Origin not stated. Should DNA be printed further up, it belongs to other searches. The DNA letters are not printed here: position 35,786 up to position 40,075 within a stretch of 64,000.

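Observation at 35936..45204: Compact five-gene module of unknowns (2-TM, hairpin-TM, tail-anchored, VirB6-like polytopic, 1,329-aa soluble) with no ATPase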

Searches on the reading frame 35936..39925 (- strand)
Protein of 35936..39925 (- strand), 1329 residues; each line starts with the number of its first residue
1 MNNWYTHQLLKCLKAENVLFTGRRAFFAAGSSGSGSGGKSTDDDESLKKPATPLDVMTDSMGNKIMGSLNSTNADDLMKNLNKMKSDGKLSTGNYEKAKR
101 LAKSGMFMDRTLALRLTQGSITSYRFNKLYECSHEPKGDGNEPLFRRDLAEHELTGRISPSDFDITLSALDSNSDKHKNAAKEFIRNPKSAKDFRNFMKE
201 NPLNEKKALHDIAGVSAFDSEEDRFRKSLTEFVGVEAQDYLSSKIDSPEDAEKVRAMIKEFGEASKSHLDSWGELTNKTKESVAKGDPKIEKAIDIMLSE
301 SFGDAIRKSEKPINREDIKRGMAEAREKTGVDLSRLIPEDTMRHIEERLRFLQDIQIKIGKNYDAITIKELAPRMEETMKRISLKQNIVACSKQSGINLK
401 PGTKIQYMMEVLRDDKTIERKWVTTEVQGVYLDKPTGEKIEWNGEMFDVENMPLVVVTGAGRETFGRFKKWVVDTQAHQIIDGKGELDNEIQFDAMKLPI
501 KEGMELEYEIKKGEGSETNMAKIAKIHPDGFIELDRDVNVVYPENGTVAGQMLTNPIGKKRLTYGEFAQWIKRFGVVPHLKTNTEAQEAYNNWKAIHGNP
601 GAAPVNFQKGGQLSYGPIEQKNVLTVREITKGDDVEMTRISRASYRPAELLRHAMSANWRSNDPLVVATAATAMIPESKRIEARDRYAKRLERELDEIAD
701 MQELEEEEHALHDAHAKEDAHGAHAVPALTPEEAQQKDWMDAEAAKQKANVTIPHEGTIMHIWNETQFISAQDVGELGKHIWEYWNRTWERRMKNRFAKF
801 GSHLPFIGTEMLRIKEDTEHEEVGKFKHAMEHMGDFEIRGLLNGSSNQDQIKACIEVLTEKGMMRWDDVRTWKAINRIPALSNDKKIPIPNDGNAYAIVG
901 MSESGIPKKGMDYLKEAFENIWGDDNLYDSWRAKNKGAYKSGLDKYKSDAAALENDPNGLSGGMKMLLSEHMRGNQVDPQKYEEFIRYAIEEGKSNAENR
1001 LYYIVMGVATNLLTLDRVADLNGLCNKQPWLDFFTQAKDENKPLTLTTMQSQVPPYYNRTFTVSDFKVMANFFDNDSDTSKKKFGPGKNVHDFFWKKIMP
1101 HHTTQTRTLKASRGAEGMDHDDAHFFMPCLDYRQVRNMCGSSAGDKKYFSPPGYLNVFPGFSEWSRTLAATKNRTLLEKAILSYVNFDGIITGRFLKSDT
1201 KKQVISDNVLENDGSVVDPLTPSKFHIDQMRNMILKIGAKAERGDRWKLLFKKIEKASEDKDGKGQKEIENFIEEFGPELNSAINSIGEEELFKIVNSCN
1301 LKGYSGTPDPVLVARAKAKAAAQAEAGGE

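Call 3: search_protein_families(library=pfam, proteins=[window:35936-39925:-], max_evalue=1)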
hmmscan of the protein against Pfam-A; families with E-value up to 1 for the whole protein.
window:35936-39925:- (1329 aa): 0 families

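Call 4: search_protein_families(library=ncbifam, proteins=[window:35936-39925:-], max_evalue=1)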
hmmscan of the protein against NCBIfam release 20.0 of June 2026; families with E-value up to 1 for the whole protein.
window:35936-39925:- (1329 aa): 1 family
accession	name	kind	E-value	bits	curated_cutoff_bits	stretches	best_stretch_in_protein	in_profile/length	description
TIGR00244.1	TIGR00244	equivalog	0.11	12.5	124.65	1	310-352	58-98/147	transcriptional regulator NrdR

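Call 8: search_solved_structures(query=window:35936-39925:-, max_evalue=1)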
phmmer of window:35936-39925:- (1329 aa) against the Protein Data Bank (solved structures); distinct sequences matched with E-value up to 1: 0.

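Call 20: find_homologous_proteins(query=window:35936-39925:-)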
Query window:35936-39925:- (1329 aa): 9 proteins with E <= 0.001 among 8000 candidates.
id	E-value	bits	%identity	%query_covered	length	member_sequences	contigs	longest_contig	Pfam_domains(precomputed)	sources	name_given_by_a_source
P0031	0.0e+0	3061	100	100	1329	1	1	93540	-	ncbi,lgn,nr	ncbi:MAG: hypothetical protein NTX63_01180 [Candidatus Peregrinibacteria bacterium]|nr:hypothetical 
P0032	0.0e+0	2745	89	99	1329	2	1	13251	-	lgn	-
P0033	0.0e+0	2701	87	99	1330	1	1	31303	-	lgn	-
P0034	0.0e+0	2369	77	100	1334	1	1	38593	-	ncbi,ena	-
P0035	0.0e+0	2308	75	99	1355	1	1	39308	-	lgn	-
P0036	0.0e+0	2291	74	99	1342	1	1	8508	-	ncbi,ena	-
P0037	0.0e+0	2028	66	99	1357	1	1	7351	-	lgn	-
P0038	0.0e+0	1518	51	99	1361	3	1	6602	-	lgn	-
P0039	0.0e+0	1219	46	99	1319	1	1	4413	-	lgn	-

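Call 31: find_homologous_proteins(query=A2)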
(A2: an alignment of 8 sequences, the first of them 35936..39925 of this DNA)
Query A2 (8 sequences) (1329 aa, profile of the alignment): 9 proteins with E <= 0.001 among 8000 candidates.
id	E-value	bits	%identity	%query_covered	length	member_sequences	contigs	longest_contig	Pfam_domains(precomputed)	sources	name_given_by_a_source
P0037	0.0e+0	2248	66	99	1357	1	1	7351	-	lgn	-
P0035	0.0e+0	2227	75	99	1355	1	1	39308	-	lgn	-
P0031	0.0e+0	2198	100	100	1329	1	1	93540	-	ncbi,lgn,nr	ncbi:MAG: hypothetical protein NTX63_01180 [Candidatus Peregrinibacteria bacterium]|nr:hypothetical 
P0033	0.0e+0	2150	87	99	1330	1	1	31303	-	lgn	-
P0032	0.0e+0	2135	89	99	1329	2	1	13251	-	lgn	-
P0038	0.0e+0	2125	51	99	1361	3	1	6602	-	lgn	-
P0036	0.0e+0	2057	74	99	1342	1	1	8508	-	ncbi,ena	-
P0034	0.0e+0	2042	77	100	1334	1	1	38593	-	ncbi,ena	-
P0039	0.0e+0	2004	46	99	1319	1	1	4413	-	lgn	-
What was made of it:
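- Tried and rejected: A second search seeded with a diverse alignment returned the same 9 proteins (call 31).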

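Call 33: find_related_loci(query=A2, collection=genome_contigs, flank=10000)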
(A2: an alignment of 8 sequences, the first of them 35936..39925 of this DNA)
Query A2 (1329 aa) in genome_contigs; peptide patterns used: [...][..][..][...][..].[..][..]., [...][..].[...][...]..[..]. (x = any residue, [..] = any of these).
426 stretches matched a pattern; 31 encode a relative of the query (tblastn E <= 1e-3); 31 distinct loci.
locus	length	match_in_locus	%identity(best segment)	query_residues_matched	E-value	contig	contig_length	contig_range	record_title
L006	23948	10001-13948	87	1-1313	0e+0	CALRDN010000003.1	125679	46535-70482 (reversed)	MAG: Candidatus Peribacteria bacterium isolate TH-Jun18-30 genome assembly, contig: TH-Jun18-C145, whole genome shotgun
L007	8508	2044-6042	74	1-1317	0e+0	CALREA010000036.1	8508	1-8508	MAG: Candidatus Peribacteria bacterium isolate MaH-04nov19-110 genome assembly, contig: MaH-04nov19-C20995, whole genome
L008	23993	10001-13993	77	1-1325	0e+0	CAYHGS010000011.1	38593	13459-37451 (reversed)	MAG TPA_asm: uncultured Candidatus Peribacteria bacterium isolate ERP119702_co1_249 genome assembly, contig: NODE_904_le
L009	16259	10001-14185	44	1-1309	2e-145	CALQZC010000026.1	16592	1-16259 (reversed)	MAG: Candidatus Peribacteria bacterium isolate MaH-04nov19-100 genome assembly, contig: MaH-04nov19-C8970, whole genome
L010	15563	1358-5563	46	1-1300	7e-144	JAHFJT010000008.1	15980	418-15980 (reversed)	MAG: Candidatus Peregrinibacteria bacterium isolate nzgw392 NODE_3516_length_15981_cov_3.207314, whole genome shotgun se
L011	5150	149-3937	30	22-1306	2e-145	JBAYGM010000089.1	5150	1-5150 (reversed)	MAG: Candidatus Gracilibacteria bacterium isolate SO_2016_GW1_125 scaffold31342_OW334_2016, whole genome shotgun sequenc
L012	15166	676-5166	42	1-1328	1e-141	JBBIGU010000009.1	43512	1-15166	MAG: Candidatus Peregrinibacteria bacterium isolate RSF170216_bin_99 NODE_524_length_43512_cov_1.21756, whole genome sho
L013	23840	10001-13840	30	6-1306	7e-144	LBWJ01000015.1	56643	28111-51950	MAG: Candidatus Peregrinibacteria bacterium GW2011_GWC2_39_14 UT33_C0015, whole genome shotgun sequence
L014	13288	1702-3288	34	762-1303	4e-96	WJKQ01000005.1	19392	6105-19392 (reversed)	MAG: Candidatus Peregrinibacteria bacterium isolate Bin_503 k141_246578, whole genome shotgun sequence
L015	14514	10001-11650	34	743-1303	7e-96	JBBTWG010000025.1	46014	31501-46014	MAG: Patescibacteria group bacterium isolate H41-bin255_1 H41_bin255_1_000000000025, whole genome shotgun sequence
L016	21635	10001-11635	35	749-1305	8e-95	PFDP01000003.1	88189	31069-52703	MAG: Candidatus Peregrinibacteria bacterium CG10_big_fil_rev_8_21_14_0_10_36_19 CG10_8_21_14_0.10_scaffold_194_c, whole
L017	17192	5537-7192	35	759-1321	7e-93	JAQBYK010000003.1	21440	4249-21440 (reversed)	MAG: bacterium isolate casp150-mb.315 NODE_6514_length_21440_cov_0.065883, whole genome shotgun sequence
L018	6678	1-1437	39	854-1329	2e-92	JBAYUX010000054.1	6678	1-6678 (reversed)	MAG: Candidatus Gracilibacteria bacterium isolate SO_2016_LW3_46 scaffold18190_LW162_2016, whole genome shotgun sequence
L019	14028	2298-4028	33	745-1320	7e-91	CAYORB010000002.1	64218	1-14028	MAG TPA_asm: uncultured Candidatus Peribacteria bacterium isolate SRP077602_co5_415 genome assembly, contig: NODE_1999_l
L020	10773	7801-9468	32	762-1325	8e-90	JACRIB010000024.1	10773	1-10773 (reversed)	MAG: Candidatus Peregrinibacteria bacterium isolate NC_groundwater_1792_Pr3_B-0.1um_42_231 SR-2_scaffold_141_360428, who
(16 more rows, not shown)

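Call 41: predict_structure(alignment_id=A3)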
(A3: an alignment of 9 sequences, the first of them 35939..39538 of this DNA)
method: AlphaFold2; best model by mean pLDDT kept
length: 1200 residues; sequences in the alignment: 9
mean_pLDDT: 53.4   pTM: 0.33
mean pLDDT of the five models: 53.4, 53.0, 52.0, 49.9, 49.8
residues with pLDDT >= 90: 8; 70-90: 256; 50-70: 360; < 50: 576
segments of 3 or more residues with pLDDT < 50: 1-13, 25-27, 77-126, 135-137, 174-180, 233-254, 303-321, 420-422, 469-473, 485-495, 528-598, 602-604, 613-692, 761-766, 807-813, 839-851, 864-1031, 1059-1092, 1126-1129, 1174-1200
pLDDT, mean of each block of 10 residues (from residue 1): 29 54 49 65 75 81 79 55 30 33 34 38 48 49 64 68 68 51 67 73 73 70 59 41 37 51 68 74 57 70 42 34 54 59 74 79 75 85 63 87 87 58 64 86 78 83 63 58 44 56 73 70 58 30 32 40 41 42 44 40 50 44 34 36 33 33 31 31 35 54 53 62 74 60 67 58 49 56 72 64 57 56 59 52 42 54 48 45 34 33 37 34 37 46 39 40 37 31 30 31 39 35 32 56 63 56 43 39 40 56 79 72 54 60 64 76 76 44 40 38
secondary structure, 60 per line:
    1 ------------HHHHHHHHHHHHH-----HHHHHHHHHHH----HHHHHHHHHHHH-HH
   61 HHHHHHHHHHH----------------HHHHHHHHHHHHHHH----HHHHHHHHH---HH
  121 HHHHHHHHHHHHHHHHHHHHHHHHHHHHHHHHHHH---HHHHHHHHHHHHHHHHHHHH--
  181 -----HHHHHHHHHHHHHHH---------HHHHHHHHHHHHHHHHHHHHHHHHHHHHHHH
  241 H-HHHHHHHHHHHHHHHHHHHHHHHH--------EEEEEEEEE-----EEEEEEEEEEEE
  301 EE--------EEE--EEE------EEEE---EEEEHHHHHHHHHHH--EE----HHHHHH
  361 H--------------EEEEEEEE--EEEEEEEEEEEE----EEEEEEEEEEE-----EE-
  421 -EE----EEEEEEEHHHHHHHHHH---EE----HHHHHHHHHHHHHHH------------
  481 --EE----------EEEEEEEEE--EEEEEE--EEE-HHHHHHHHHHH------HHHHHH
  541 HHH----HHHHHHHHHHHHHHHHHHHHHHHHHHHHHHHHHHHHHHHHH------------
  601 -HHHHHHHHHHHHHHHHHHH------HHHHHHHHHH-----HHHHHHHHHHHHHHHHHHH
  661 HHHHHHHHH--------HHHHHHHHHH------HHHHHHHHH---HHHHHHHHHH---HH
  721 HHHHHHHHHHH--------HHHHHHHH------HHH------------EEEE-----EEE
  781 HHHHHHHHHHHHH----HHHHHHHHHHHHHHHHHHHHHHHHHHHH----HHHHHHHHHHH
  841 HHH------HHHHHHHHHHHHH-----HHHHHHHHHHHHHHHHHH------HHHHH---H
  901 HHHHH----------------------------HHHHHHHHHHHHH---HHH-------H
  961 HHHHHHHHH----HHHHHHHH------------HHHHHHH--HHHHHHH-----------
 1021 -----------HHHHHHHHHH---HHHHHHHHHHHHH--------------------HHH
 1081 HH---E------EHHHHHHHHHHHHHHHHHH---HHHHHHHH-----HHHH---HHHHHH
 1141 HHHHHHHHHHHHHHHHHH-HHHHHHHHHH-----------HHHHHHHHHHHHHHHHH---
elements in order (helices of 4 or more, strands of 3 or more residues): H13-25 H31-41 H46-57 H59-71 H88-102 H107-115 H119-155 H159-178 H186-200 H210-241 H243-266 E275-283 E289-302 E311-313 E316-318 E325-328 E332-335 H336-346 H355-361 E376-383 E386-397 E402-412 E428-434 H435-444 H454-468 E495-503 E506-511 E514-516 H518-528 H535-543 H548-588 H602-620 H627-636 H642-669 H678-687 H694-702 H706-715 H719-731 H740-747 E769-772 E778-780 H781-793 H798-825 H830-843 H850-862 H868-885 H892-896 H900-905 H934-946 H960-969 H974-981 H994-1000 H1003-1009 H1032-1041 H1045-1057 H1078-1082 H1094-1111 H1115-1122 H1128-1131 H1135-1158 H1160-1169 H1181-1197
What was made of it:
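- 37955..38716 (-): E residues about 404-657: three repeats of a small beta-barrel followed by a helix. AlphaFold secondary structure with pLDDT 70-87 in this region (call 41).
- The E model is poor (mean pLDDT 53, below 50 over much of the conserved C-terminal domain, including the DHDD stretch; call 41), so its fold has not been tested.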

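Call 43: fold_search(model_id=the predicted structure, library=pdb)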
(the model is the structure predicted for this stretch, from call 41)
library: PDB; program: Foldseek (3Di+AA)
matches with E <= 10: 261; with E <= 0.001: 0
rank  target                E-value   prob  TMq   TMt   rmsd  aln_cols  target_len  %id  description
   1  5kch                  3.9e-02  0.66  0.06  0.20  15.0       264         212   10  SETDB1 in complex with an early stage, low affinity fragment candidate modelled at reduced occupancy into weak electron  (released 2016-07-27)
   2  9cux                  4.1e-02  0.57  0.06  0.18  15.4       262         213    8  Crystal Structure of SETDB1 Tudor domain in complex with UNC100016 (released 2024-10-02)
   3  5kh6                  5.4e-02  0.63  0.06  0.20  15.2       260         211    9  SETDB1 in complex with a fragment candidate (released 2016-09-21)
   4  7caj_A                5.4e-02  0.54  0.06  0.20  15.5       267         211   11  Crystal structure of SETDB1 Tudor domain in complexed with Compound 2. (released 2021-04-07)
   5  7bu9_C                8.3e-02  0.41  0.05  0.22  21.7       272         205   10  Crystal Structure of Spindlin1-H3(K4me3-K9me2) complex (released 2020-10-14)
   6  6bhi_A                1.3e-01  0.38  0.06  0.19  15.2       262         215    9  Crystal structure of SETDB1 with a modified H3 peptide (released 2017-12-06)
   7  7c9n_A                1.5e-01  0.38  0.06  0.19  15.4       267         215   12  Crystal structure of SETDB1 tudor domain in complexed with Compound 1. (released 2021-04-07)
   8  7cd9_A                1.8e-01  0.44  0.06  0.21  15.4       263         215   10  Crystal Structure of SETDB1 tudor domain in complexed with Compound 6 (released 2021-04-07)
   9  7cjt_A                2.7e-01  0.23  0.06  0.19  15.8       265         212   11  Crystal Structure of SETDB1 Tudor domain in complexed with (R,R)-59 (released 2021-04-14)
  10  4h6y_B                3.4e-01  0.14  0.06  0.14  23.7       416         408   12  Crystal structure of the DH-PH-PH domain of FARP1 (released 2013-03-13)
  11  7rwb_B                3.7e-01  0.09  0.06  0.10  26.3       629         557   12  AP2 bound to the APA domain of SGIP in the presence of heparin (released 2022-03-30)
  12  3mh4_A                4.8e-01  0.28  0.05  0.14  14.8       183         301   10  HtrA proteases are activated by a conserved mechanism that can be triggered by distinct molecular cues (released 2010-06-30)
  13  8gtx_A                5.0e-01  0.20  0.05  0.22  20.7       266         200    8  Crystal Structure of human Spindlin1-HBx complex (released 2023-09-13)
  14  7uzj_P                5.0e-01  0.11  0.07  0.15  26.2       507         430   12  Rat Kidney V1 complex with SidK and NCOA7B, State 1 (released 2023-11-22)
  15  5c5b_A                5.4e-01  0.14  0.06  0.16  33.0       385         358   12  Crystal Structure of Human APPL BAR-PH Heterodimer (released 2016-06-22)
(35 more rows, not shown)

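Call 45: search_protein_families(library=pfam, alignment_id=A4, max_evalue=10)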
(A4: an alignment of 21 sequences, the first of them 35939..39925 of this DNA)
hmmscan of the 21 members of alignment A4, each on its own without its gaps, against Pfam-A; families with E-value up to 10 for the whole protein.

A. member 1, window:35939-39925:- (1329 aa): 0 families

B. families by the number of members that match (of 21 scanned): 52 families (the first 25 are shown)
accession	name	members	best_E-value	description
PF19795.4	DUF6279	1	0.0019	Family of unknown function (DUF6279)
PF24408.1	wHTH-Calcineurin_assc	1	0.012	wHTH-Calcineurin_assc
PF09840.14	DUF2067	1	0.027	Uncharacterized protein conserved in archaea (DUF2067)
PF24913.1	HTH_AAA_fung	1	0.036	Fungal AAA protein, C-terminal winged helix domain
PF16716.10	BST2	1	0.038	Bone marrow stromal antigen 2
PF08606.16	Prp19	1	0.047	Prp19/Pso4-like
PF13499.12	EF-hand_7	1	0.052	EF-hand domain pair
PF17975.6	RNR_Alpha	1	0.058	Ribonucleotide reductase alpha domain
PF23482.1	YLR146W-A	1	0.067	YLR146W-A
PF01077.27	NIR_SIR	1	0.083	Nitrite and sulphite reductase 4Fe-4S domain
PF18607.7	HTH_54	1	0.12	ParA helix turn helix domain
PF17833.7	pre-PUA_NIP7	1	0.12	NIP7/UPF0113, pre-PUA domain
PF16476.10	DUF5053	1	0.12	Domain of unknown function (DUF5053)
PF01166.23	TSC22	1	0.14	TSC-22/dip/bun family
PF13833.12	EF-hand_8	1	0.15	EF-hand domain pair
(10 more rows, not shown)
